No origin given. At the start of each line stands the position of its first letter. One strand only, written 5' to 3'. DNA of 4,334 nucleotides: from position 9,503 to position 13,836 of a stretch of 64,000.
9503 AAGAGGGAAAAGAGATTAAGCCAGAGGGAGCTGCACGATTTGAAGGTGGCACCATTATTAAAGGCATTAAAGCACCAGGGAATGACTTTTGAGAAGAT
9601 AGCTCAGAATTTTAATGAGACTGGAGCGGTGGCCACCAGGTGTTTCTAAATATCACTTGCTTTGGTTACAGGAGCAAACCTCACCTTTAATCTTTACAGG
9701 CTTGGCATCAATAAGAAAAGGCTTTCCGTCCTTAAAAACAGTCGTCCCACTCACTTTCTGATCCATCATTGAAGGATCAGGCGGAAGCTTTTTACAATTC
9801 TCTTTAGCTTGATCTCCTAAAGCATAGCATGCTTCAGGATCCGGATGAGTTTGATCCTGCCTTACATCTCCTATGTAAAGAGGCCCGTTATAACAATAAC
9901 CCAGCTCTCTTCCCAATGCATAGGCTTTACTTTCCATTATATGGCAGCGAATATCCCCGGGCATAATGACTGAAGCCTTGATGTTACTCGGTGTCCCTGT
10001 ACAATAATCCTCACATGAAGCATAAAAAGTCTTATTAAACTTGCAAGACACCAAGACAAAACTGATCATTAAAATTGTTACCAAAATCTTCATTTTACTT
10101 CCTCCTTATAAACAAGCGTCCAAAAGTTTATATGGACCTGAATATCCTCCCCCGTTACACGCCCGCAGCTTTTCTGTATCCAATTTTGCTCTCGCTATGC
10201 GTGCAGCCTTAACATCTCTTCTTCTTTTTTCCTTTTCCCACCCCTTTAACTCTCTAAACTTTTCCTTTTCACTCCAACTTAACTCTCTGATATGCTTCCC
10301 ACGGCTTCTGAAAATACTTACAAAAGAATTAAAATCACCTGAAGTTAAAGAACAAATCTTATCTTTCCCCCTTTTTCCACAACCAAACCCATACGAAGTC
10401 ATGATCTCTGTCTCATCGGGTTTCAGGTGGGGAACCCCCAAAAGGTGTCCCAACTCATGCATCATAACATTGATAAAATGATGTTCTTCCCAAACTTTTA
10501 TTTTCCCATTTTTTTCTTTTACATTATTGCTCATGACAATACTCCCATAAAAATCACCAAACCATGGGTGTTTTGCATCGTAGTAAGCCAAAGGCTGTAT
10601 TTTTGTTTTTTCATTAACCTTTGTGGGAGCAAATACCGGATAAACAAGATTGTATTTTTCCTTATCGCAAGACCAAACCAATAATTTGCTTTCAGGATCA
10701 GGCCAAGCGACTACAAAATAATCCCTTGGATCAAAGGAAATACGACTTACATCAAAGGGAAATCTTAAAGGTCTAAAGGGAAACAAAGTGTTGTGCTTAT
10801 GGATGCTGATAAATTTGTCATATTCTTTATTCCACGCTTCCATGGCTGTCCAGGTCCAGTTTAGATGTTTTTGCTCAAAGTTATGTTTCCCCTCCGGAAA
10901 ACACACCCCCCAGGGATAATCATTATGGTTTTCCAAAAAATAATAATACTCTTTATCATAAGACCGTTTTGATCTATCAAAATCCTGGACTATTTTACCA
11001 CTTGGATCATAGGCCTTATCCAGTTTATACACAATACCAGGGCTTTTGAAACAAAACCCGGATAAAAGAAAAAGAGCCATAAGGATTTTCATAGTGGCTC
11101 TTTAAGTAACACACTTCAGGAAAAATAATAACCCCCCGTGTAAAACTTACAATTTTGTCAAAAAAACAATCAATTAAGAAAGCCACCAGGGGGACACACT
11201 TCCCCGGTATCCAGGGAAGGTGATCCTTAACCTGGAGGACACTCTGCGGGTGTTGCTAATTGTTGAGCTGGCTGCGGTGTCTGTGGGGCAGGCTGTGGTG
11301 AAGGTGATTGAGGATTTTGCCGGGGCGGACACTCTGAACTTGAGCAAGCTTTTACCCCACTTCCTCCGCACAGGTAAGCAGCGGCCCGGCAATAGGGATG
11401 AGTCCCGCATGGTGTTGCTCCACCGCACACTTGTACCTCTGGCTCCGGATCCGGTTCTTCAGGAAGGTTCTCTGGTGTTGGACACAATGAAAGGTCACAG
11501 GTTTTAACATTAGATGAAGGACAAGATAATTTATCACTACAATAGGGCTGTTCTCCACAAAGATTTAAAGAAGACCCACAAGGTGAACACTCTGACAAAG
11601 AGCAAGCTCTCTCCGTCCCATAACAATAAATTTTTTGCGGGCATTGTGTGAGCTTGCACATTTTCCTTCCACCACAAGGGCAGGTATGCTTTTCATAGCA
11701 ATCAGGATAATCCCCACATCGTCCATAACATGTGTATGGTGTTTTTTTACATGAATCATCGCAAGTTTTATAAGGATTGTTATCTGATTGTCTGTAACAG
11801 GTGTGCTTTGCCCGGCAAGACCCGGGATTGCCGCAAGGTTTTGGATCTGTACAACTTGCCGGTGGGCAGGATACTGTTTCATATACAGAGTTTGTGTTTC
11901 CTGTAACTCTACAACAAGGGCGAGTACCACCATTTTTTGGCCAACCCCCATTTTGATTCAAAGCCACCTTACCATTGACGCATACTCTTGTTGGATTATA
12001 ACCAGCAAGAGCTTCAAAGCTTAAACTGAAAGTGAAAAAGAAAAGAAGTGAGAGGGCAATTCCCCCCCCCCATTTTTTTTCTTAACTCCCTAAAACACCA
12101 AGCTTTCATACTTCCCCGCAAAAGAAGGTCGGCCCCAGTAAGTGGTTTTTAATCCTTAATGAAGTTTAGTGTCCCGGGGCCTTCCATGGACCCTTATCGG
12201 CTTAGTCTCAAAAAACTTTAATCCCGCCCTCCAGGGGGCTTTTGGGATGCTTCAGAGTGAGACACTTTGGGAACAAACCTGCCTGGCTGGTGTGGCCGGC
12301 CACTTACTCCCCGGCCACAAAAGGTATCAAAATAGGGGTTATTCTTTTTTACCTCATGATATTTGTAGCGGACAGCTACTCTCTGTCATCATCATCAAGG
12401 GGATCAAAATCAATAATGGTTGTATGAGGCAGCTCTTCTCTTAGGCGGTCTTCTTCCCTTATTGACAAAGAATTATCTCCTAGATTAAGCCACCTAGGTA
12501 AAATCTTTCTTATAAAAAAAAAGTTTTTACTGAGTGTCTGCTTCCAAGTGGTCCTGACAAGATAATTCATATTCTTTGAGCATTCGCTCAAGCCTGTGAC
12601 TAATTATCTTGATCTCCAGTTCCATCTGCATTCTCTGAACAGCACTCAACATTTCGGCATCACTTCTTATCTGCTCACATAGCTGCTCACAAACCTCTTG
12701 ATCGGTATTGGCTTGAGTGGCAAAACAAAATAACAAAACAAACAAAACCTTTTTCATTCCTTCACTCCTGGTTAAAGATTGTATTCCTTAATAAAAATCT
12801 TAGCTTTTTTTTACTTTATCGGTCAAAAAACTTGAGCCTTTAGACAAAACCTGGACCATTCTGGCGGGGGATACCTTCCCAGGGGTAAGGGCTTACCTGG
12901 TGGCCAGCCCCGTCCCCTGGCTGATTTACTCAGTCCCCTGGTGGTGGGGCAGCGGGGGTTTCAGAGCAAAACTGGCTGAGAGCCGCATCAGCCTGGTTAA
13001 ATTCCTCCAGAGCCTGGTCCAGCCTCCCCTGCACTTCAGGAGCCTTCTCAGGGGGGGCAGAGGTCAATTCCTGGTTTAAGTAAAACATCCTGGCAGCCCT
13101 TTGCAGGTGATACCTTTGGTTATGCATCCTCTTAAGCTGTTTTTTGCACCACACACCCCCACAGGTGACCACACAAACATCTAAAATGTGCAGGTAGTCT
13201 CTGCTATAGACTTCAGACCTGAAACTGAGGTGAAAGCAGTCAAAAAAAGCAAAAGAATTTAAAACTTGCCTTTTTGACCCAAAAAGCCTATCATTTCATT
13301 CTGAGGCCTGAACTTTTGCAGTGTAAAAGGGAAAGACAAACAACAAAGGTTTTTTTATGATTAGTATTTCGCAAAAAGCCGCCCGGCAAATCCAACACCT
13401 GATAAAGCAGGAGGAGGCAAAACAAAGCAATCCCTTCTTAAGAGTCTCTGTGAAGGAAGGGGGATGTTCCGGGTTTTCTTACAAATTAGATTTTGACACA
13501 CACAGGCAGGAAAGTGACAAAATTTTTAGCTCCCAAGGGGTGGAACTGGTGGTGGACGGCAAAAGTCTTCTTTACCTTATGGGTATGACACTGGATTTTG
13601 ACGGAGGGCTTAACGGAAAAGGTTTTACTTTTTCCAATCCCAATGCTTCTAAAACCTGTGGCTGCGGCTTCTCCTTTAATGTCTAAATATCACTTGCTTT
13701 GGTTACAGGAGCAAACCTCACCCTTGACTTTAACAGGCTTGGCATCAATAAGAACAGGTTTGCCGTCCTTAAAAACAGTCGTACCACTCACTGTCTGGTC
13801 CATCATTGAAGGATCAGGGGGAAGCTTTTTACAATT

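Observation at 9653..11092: Recurrent two-gene module of a novel metzincin-type protease and a coupled 8-Cys lipoprotein (4 copies in 31 kb)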

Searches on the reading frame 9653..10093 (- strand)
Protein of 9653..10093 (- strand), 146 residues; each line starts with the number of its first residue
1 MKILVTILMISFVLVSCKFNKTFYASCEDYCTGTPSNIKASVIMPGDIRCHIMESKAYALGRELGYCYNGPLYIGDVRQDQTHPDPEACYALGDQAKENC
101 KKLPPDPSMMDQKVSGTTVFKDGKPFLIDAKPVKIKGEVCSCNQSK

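Call 3: search_protein_families(library=pfam, proteins=[window:9653-10093:-], max_evalue=1)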
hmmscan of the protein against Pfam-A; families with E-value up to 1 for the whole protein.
window:9653-10093:- (146 aa): 0 families

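Call 4: search_protein_families(library=ncbifam, proteins=[window:9653-10093:-], max_evalue=1)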
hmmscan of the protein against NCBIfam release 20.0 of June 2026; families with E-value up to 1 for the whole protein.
window:9653-10093:- (146 aa): 0 families

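Call 10: find_homologous_proteins(query=window:9653-10093:-)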
Query window:9653-10093:- (146 aa): 18 proteins with E <= 0.001 among 29 candidates.
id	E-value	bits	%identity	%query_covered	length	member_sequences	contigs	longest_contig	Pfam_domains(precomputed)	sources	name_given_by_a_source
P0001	4.7e-96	337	100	100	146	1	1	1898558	-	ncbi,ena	-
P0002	6.4e-81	287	86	100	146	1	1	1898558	-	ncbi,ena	-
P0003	2.3e-77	276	86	100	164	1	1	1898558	-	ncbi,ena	-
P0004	8.7e-72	258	79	100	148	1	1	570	-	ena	-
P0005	4.8e-64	233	72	98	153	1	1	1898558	-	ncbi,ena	-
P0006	1.5e-61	225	70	100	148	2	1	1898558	-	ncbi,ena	-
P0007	2.7e-61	224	75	100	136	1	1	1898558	-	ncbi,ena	-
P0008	2.7e-61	224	72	100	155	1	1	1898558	-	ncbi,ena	-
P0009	1.7e-57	211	66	100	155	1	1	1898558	-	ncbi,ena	-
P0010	2.4e-57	211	67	100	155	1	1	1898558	-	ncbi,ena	-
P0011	4.6e-57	210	66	100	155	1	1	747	-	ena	-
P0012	3.8e-55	204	70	100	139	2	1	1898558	-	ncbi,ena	-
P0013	4.6e-54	200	82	76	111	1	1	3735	-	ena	-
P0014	5.6e-54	200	69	100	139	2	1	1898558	-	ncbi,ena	-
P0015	7.8e-53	196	66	100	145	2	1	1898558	-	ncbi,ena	-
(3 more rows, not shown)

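Call 11: find_encoding_contigs(protein=P0002, flank=6000, max_places=4)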
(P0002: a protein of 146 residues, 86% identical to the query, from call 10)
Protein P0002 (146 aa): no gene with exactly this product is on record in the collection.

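Call 23: find_homologous_proteins(query=A4, max_evalue=0.01)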
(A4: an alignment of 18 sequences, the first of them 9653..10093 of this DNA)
Query A4 (18 sequences) (146 aa, profile of the alignment): 67 proteins with E <= 0.01 among 1557 candidates.
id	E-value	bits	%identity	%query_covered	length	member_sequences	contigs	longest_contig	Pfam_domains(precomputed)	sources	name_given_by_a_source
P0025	1.8e-46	175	38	82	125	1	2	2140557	-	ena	-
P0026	6.0e-45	170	32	91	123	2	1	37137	-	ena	-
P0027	1.1e-43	166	35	88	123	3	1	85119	-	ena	-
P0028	1.7e-43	166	32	91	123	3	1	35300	-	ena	-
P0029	8.9e-43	163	33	91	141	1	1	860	-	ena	-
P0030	1.2e-42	163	34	60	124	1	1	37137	-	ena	-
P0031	1.5e-42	163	35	91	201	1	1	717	-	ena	-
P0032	6.2e-42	161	34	91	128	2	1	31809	-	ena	-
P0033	1.1e-41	160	32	91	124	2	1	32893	-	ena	-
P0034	2.5e-41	159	33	88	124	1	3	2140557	-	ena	-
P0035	1.4e-40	156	39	60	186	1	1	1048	-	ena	-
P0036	3.4e-40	155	36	60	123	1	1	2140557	-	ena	-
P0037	7.4e-40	154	29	90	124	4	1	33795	-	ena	-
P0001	1.3e-39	153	100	100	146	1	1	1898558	-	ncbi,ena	-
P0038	3.2e-39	152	34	91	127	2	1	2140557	-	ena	-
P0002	4.6e-38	148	86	100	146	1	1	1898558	-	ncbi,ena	-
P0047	2.1e-36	143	43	60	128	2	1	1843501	-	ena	-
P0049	1.8e-35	140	32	91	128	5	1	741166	-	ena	-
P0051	2.5e-33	133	30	91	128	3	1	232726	-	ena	-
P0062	1.6e-28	117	38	53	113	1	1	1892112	-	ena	-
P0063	4.1e-28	116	28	91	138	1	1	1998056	-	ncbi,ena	-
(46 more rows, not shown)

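Call 30: search_solved_structures(query=A5, max_evalue=10)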
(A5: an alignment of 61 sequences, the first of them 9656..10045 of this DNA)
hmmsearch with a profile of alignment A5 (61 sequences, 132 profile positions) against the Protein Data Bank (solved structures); distinct sequences matched with E-value up to 10: 4.
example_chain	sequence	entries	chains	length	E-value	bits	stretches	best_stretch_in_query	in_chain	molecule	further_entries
6slr_A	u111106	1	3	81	0.037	17.4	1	58-126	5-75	Prosaposin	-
4v2o_A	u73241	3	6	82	0.037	17.3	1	58-126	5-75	SAPOSIN-B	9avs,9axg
1n69_A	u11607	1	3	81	0.05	16.9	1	58-126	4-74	SAPOSIN B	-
6fcg_A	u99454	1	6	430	0.13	15.6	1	3-39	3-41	Glycoside hydrolase, GH17 family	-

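Call 37: predict_structure(alignment_id=A5)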
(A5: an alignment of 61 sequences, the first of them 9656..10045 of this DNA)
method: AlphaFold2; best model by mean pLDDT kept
length: 130 residues; sequences in the alignment: 61
mean_pLDDT: 71.2   pTM: 0.54
mean pLDDT of the five models: 71.2, 71.1, 70.3, 69.6, 68.7
residues with pLDDT >= 90: 56; 70-90: 13; 50-70: 15; < 50: 46
segments of 3 or more residues with pLDDT < 50: 1-8, 15-24, 110-130
pLDDT, mean of each block of 10 residues (from residue 1): 43 48 60 93 97 92 93 97 95 75 49 43 39
secondary structure, 60 per line:
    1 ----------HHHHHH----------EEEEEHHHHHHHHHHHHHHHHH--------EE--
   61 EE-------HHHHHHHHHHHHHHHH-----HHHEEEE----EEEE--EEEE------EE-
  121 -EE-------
elements in order: H11-16 E27-31 H32-48 H70-85 E94-97 E102-105 E108-111

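Call 63: find_related_loci(query=A4, collection=metagenome_contigs, flank=4000)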
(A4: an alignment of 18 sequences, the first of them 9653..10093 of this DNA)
Query A4 (146 aa) in metagenome_contigs; peptide patterns used: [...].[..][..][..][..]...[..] (x = any residue, [..] = any of these).
98 stretches matched a pattern, but none encodes a relative of the query by tblastn (E <= 1e-3).

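Call 65: find_encoding_contigs(protein=P0025, flank=5000, max_places=3)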
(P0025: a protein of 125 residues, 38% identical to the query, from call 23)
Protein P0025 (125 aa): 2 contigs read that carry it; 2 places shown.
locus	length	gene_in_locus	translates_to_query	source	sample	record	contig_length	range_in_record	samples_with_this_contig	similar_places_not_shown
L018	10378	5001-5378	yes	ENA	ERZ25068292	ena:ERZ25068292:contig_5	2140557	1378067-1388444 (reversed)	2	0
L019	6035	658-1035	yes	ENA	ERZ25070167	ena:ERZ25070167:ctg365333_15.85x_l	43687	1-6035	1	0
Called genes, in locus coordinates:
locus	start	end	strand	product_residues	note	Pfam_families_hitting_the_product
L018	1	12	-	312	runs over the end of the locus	PF12799:LRR_4 (faint), PF13855:LRR_8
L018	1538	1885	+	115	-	-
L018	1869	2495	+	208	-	PF07963:N_methyl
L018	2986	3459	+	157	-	-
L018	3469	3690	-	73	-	-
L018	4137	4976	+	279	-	-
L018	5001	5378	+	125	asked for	-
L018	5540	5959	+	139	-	-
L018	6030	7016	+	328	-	PF12388:Peptidase_M57 (faint)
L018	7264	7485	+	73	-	-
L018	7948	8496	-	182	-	PF00805:Pentapeptide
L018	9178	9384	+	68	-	-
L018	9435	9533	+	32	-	-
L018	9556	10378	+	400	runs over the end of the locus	PF06114:Peptidase_M78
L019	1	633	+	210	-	?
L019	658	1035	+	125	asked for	-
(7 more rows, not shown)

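Call 66: find_encoding_contigs(protein=P0047, flank=5000, max_places=3)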
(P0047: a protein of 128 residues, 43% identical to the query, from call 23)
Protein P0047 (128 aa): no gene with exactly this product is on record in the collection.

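Call 67: find_encoding_contigs(protein=P0063, flank=5000, max_places=3)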
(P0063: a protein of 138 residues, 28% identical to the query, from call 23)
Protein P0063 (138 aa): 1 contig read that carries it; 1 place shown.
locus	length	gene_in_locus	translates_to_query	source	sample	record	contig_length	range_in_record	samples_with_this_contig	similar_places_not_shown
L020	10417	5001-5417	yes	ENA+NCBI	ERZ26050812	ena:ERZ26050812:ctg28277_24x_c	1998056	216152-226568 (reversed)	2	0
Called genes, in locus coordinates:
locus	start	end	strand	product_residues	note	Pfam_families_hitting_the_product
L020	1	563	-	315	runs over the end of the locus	PF03781:FGE-sulfatase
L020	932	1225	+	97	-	-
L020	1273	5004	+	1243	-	-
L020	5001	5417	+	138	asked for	-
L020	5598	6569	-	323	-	PF04754:Transposase_31, PF27070:HTH_Rpn_C (faint)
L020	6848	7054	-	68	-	-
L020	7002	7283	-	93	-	-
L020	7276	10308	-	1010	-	PF00270:DEAD (faint), PF22590:Cas3-like_C_2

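Call 69: find_encoding_contigs(protein=P0062, flank=4000, max_places=3)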
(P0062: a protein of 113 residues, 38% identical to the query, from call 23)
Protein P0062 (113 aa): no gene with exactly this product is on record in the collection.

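Call 70: find_encoding_contigs(protein=P0049, flank=4000, max_places=3)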
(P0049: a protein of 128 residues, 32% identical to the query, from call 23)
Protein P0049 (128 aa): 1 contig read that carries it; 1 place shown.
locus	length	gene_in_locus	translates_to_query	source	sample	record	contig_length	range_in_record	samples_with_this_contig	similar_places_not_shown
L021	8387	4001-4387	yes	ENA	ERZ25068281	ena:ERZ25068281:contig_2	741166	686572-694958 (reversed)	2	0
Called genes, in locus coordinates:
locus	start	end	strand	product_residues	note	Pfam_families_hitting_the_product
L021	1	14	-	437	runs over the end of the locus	PF00206:Lyase_1, PF10397:ADSL_C (weak)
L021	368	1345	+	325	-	-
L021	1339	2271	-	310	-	PF04055:Radical_SAM, PF06968:BATS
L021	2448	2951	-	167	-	-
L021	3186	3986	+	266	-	-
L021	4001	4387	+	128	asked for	-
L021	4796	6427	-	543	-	PF01609:DDE_Tnp_1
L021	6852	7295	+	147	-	-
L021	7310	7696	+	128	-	-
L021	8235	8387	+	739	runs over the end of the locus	PF00912:Transgly, PF00905:Transpeptidase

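Call 71: find_encoding_contigs(protein=P0051, flank=4000, max_places=3)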
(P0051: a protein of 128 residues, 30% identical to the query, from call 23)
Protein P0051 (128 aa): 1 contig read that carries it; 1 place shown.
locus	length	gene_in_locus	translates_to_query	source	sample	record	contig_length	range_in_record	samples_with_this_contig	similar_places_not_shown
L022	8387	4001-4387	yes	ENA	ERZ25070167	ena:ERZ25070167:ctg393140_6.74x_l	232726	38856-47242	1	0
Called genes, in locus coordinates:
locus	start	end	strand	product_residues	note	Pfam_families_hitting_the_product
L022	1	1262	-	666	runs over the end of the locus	PF14559:TPR_19 (faint), PF13458:Peripla_BP_6, PF01094:ANF_receptor (weak)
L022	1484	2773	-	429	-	PF12784:PDDEXK_2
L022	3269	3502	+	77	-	-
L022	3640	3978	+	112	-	PF02031:Peptidase_M7 (weak)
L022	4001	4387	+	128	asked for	-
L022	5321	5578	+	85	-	-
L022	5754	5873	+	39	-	-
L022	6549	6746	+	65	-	-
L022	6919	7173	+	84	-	PF12784:PDDEXK_2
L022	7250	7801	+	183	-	PF27070:HTH_Rpn_C (faint)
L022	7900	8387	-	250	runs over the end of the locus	-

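Call 75: find_related_loci(query=A4, collection=viral_contigs, flank=3000)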
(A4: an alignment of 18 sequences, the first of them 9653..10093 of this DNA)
Query A4 (146 aa) in viral_contigs; peptide patterns used: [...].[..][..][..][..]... (x = any residue, [..] = any of these).
22 stretches matched a pattern, but none encodes a relative of the query by tblastn (E <= 1e-3).

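Call 76: search_protein_families(library=padloc, proteins=[window:9653-10093:-], max_evalue=0.1)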
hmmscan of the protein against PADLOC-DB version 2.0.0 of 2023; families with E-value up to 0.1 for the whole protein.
window:9653-10093:- (146 aa): 0 families

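Call 77: search_protein_families(library=phrogs, proteins=[window:9653-10093:-], max_evalue=0.1)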
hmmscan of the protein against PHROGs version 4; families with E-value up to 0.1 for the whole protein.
window:9653-10093:- (146 aa): 0 families

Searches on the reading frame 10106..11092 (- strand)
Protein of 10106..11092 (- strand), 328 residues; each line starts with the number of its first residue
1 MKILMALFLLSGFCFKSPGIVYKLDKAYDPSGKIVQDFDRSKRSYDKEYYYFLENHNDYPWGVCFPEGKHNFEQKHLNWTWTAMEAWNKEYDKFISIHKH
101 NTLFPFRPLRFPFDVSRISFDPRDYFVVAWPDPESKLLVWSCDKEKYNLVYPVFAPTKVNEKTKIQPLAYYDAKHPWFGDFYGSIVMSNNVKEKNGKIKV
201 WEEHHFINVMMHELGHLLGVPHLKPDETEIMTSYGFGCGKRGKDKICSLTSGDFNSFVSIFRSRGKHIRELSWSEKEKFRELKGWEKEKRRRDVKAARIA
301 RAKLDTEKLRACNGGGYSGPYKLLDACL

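Call 3: search_protein_families(library=pfam, proteins=[window:10106-11092:-], max_evalue=1)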
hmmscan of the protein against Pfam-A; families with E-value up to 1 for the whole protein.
window:10106-11092:- (328 aa): 8 families
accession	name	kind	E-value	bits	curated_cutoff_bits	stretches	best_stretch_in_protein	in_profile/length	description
PF00413.30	Peptidase_M10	-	0.00064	20.1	24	1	201-234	103-135/159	Matrixin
PF02130.23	YbeY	-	0.0057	17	25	1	173-233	67-120/129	Endoribonuclease YbeY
PF13582.12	Reprolysin_3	-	0.028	15.4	22.4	1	191-222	92-122/123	Metallo-peptidase family M12B Reprolysin-like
PF13688.12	Reprolysin_5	-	0.039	14.6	27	1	197-228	132-160/196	Metallo-peptidase family M12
PF10462.15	Peptidase_M66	-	0.04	13.3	20.6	1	202-227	188-213/306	Peptidase M66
PF13583.11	Reprolysin_4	-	0.11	12.5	22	1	193-242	125-169/203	Metallo-peptidase family M12B Reprolysin-like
PF12044.14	Metallopep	-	0.23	10.4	27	1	210-224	318-332/427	Putative peptidase family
PF23812.1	Phage_TAC_18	-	0.31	11.6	27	0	258-294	30-68/79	Phage tail assembly chaperone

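Call 4: search_protein_families(library=ncbifam, proteins=[window:10106-11092:-], max_evalue=1)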
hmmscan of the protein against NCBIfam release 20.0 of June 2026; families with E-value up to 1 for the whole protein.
window:10106-11092:- (328 aa): 8 families
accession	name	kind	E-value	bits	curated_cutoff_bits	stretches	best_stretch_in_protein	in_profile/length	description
TIGR00043.2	TIGR00043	equivalog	0.0035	17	45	1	182-232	81-132/146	rRNA maturation RNase YbeY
TIGR03296.1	M6dom_TIGR03296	domain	0.0063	16.4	110.8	1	192-223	152-183/286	M6 family metalloprotease domain-containing protein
NF038122.1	metallo_LGF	subfamily_domain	0.011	15.8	80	1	166-220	102-157/274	NF038122 family metalloprotease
NF041905.1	MXAN_2677_2678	equivalog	0.074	12.1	250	1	208-230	186-208/283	myxosortase-dependent metalloprotease, MXAN_2677/MXAN_2678 family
NF033823.0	archmetzin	subfamily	0.082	12.9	145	1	204-224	120-140/170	archaemetzincin family Zn-dependent metalloprotease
TIGR03952.1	metzin_BF0631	equivalog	0.11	11.5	208.1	1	193-223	219-249/351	zinc-dependent metalloproteinase lipoprotein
NF033511.1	metallo_CpaA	exception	0.16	10.3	750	1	207-238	494-523/575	metalloendopeptidase CpaA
TIGR03935.1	fragilysin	equivalog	0.2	10.5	190.7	1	208-228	340-360/386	fragilysin family metalloproteinase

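Call 76: search_protein_families(library=padloc, proteins=[window:10106-11092:-], max_evalue=0.1)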
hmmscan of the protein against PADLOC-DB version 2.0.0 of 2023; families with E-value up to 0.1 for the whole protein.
window:10106-11092:- (328 aa): 0 families

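Call 77: search_protein_families(library=phrogs, proteins=[window:10106-11092:-], max_evalue=0.1)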
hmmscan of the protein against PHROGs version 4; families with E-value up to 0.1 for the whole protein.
window:10106-11092:- (328 aa): 0 families

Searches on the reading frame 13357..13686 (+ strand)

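Call 53: search_protein_families(library=pfam, proteins=[window:13357-13686:+], max_evalue=0.01)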
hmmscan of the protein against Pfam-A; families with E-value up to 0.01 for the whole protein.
window:13357-13686:+ (109 aa): 1 family
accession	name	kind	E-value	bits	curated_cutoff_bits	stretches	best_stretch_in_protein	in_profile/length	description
PF01521.26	Fe-S_biosyn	-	3.9e-21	75.8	26.3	1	2-104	3-109/110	Iron-sulphur cluster biosynthesis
